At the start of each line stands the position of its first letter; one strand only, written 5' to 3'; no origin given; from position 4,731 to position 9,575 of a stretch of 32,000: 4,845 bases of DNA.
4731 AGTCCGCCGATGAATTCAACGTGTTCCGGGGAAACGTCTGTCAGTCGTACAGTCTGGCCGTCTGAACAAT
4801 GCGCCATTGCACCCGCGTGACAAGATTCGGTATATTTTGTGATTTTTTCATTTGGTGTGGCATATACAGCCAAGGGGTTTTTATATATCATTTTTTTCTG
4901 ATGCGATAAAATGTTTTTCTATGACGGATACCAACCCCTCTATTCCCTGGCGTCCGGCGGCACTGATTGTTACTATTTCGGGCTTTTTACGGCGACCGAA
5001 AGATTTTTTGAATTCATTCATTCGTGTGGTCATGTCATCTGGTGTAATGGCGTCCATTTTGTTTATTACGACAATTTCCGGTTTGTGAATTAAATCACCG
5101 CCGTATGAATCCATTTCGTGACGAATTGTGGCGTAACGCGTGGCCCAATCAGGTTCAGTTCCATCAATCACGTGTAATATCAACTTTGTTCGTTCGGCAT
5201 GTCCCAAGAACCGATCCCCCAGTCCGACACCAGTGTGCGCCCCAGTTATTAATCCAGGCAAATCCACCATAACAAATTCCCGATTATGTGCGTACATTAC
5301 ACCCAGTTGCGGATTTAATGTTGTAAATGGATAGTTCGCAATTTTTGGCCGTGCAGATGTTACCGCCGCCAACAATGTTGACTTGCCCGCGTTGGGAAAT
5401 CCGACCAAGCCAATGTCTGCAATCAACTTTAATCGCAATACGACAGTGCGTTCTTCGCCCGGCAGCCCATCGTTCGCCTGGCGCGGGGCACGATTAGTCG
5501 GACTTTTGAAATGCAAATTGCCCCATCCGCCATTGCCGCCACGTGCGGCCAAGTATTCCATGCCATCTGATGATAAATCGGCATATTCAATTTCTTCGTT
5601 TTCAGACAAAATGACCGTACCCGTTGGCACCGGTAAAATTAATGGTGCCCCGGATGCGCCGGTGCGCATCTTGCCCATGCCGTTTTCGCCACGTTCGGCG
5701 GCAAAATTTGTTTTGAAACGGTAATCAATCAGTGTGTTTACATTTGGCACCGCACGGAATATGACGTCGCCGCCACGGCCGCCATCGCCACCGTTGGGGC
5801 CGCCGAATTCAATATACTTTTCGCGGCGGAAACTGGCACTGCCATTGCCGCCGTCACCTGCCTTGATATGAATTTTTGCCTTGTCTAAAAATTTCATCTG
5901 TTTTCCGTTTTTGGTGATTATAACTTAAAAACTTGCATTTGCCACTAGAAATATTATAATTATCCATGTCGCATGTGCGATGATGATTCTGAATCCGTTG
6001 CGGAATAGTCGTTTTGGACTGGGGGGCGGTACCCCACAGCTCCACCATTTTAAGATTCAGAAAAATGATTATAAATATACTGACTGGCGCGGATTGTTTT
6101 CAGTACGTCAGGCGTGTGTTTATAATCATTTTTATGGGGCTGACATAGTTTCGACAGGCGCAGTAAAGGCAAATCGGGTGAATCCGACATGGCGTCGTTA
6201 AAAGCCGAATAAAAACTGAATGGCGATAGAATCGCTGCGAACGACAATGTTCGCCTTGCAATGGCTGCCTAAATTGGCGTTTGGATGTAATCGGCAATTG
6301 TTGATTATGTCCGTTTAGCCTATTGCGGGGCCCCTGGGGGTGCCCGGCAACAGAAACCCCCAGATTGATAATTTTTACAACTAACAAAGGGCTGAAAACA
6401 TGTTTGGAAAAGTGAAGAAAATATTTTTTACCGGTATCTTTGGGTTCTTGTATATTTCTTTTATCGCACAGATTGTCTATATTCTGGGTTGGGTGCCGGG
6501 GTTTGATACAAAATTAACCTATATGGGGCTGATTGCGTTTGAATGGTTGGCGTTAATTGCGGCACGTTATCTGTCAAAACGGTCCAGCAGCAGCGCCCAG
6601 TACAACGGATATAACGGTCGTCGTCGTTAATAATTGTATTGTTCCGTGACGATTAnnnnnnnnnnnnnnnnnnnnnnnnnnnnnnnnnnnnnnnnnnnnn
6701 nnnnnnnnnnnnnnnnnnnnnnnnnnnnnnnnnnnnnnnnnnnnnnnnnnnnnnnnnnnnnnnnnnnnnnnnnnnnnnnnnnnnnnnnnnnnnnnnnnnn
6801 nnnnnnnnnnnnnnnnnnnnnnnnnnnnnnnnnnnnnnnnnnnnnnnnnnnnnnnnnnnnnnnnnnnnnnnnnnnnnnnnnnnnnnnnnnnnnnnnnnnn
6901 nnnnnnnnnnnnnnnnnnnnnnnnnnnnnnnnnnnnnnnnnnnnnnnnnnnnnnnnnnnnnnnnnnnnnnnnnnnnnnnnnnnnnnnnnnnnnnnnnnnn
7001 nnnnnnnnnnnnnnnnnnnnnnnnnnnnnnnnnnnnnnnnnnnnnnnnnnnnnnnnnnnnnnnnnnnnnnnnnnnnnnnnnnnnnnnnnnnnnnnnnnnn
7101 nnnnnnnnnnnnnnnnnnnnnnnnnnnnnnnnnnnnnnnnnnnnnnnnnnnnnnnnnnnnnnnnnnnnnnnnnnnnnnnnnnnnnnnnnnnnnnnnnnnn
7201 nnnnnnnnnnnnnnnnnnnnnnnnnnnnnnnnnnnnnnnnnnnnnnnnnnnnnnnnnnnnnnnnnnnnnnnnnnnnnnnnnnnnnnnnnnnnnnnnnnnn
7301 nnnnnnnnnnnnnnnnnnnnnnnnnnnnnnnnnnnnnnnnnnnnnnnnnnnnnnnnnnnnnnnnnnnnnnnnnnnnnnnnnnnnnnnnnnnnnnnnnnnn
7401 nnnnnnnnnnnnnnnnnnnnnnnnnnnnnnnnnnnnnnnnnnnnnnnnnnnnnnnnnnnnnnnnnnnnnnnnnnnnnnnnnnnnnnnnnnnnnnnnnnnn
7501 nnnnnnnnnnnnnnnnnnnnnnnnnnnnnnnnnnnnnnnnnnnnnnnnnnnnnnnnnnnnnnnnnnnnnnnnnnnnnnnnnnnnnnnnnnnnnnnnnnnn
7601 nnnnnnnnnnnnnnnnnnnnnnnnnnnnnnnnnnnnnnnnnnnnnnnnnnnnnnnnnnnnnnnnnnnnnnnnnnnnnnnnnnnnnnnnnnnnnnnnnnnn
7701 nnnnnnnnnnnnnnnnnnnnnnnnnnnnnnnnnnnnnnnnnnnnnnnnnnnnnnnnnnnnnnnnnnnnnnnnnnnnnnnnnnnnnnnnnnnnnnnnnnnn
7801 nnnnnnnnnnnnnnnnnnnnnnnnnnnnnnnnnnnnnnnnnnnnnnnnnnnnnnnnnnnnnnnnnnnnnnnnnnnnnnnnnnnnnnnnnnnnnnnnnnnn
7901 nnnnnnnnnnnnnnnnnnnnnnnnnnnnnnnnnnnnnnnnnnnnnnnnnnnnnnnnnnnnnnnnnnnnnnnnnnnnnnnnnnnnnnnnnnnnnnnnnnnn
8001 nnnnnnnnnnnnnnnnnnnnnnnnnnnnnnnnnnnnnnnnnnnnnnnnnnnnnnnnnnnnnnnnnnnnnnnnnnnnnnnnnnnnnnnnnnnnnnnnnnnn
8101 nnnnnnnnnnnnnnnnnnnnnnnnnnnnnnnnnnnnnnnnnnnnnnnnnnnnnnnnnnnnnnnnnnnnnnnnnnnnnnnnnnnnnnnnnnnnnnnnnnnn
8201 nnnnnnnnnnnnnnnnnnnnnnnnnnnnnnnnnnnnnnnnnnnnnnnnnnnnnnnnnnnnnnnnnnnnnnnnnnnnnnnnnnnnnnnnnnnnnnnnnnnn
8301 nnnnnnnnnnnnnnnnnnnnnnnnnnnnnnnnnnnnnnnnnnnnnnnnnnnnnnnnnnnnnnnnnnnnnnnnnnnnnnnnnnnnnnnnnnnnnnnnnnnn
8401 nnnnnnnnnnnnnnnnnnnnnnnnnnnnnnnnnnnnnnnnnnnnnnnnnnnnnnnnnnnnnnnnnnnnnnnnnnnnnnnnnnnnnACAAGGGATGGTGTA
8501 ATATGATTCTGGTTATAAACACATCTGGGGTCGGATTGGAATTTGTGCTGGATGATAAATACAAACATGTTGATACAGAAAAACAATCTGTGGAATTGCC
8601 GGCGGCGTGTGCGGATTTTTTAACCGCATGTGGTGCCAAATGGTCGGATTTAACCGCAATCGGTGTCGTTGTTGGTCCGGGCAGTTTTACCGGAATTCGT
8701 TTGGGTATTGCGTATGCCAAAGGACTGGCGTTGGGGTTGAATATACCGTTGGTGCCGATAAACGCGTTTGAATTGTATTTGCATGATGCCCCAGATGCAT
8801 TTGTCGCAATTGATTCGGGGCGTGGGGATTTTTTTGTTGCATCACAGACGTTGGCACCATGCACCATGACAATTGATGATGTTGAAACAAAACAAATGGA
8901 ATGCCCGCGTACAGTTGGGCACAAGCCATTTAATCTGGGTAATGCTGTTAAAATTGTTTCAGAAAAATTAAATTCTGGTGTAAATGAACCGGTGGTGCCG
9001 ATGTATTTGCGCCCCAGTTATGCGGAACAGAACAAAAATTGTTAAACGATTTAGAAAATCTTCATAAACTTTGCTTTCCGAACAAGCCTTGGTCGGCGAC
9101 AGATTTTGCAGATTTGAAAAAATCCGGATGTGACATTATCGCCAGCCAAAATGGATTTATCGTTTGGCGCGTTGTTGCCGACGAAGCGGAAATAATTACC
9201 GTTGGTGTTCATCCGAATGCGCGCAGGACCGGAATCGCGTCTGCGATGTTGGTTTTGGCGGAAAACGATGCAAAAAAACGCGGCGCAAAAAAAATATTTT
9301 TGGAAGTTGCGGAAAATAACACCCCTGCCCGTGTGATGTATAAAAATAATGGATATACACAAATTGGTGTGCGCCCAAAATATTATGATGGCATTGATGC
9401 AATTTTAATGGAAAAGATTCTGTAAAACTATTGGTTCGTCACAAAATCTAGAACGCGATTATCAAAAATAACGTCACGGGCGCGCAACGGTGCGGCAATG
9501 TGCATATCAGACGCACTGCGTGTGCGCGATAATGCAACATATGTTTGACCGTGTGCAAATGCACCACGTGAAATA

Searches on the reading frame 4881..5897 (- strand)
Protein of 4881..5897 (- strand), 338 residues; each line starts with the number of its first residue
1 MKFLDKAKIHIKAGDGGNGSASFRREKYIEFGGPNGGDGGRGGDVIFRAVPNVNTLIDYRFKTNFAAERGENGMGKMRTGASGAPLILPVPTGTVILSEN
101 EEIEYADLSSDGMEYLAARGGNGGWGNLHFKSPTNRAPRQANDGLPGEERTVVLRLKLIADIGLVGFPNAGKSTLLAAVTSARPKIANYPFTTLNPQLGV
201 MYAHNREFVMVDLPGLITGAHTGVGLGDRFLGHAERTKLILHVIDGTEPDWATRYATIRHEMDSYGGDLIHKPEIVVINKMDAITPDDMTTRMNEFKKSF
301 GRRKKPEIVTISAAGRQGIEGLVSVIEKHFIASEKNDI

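Call 39: search_protein_families(library=pfam, proteins=[window:4881-5897:-], max_evalue=0.001)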
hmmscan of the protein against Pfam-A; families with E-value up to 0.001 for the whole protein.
window:4881-5897:- (338 aa): 6 families
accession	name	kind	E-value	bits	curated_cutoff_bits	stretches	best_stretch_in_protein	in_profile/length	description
PF01018.28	GTP1_OBG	-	8.7e-59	198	27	1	5-158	2-155/155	GTP1/OBG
PF01926.29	MMR_HSR1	-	1e-26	93.7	21.9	1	162-280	2-113/113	50S ribosome-binding GTPase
PF02421.24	FeoB_N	-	1.5e-15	57.5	27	1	162-324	3-154/156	Ferrous iron transport protein B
PF03308.22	MeaB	-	1e-05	25.2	23.1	0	274-332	174-237/273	Methylmalonyl Co-A mutase-associated GTPase MeaB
PF00009.33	GTP_EFTU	-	1.2e-05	25.5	26.5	0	273-330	123-186/188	Elongation factor Tu GTP binding domain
PF02492.25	cobW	-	0.00029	20.9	20.7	0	231-301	109-173/180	CobW/HypB/UreG, nucleotide-binding domain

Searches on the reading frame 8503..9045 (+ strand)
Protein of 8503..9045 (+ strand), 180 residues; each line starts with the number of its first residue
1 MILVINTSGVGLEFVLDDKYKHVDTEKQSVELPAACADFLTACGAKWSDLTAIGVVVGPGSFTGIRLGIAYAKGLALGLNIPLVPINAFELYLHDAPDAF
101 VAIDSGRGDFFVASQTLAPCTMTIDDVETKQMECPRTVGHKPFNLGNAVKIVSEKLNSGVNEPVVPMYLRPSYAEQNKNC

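Call 39: search_protein_families(library=pfam, proteins=[window:8503-9045:+], max_evalue=0.001)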
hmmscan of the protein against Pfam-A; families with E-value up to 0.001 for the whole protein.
window:8503-9045:+ (180 aa): 1 family
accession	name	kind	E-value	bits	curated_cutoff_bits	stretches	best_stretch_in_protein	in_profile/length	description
PF00814.31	TsaD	-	2.9e-17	63.7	24.8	1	29-130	30-139/264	tRNA N6-adenosine threonylcarbamoyltransferase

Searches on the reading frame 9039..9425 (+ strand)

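Call 85: search_protein_families(library=pfam, proteins=[window:9039-9425:+], max_evalue=1)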
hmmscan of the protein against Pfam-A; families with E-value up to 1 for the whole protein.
window:9039-9425:+ (128 aa): 9 families
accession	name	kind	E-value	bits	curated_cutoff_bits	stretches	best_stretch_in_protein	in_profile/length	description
PF00583.31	Acetyltransf_1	-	1.9e-14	54.4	20.7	1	4-106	3-116/116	Acetyltransferase (GNAT) family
PF13508.13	Acetyltransf_7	-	6.7e-10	39.7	27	1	39-107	16-83/84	Acetyltransferase (GNAT) domain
PF13673.13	Acetyltransf_10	-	6.2e-09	36.3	23.6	1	44-128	47-128/128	Acetyltransferase (GNAT) domain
PF08445.16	FR47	-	3.2e-07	30.7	22.1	1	40-109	12-80/86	FR47-like protein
PF13420.13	Acetyltransf_4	-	0.00096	19.6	24.3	1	48-112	74-140/155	Acetyltransferase (GNAT) domain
PF13527.13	Acetyltransf_9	-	0.00096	19.6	25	1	51-106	74-124/127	Acetyltransferase (GNAT) domain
PF14542.12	Acetyltransf_CG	-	0.0068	17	30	1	37-84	11-59/80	GCN5-related N-acetyl-transferase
PF08003.17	Methyltransf_9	-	0.032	13.6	23.8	1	24-78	112-165/315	Protein of unknown function (DUF1698)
PF13302.13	Acetyltransf_3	-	0.22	12.6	25.4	1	53-106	83-137/138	Acetyltransferase (GNAT) domain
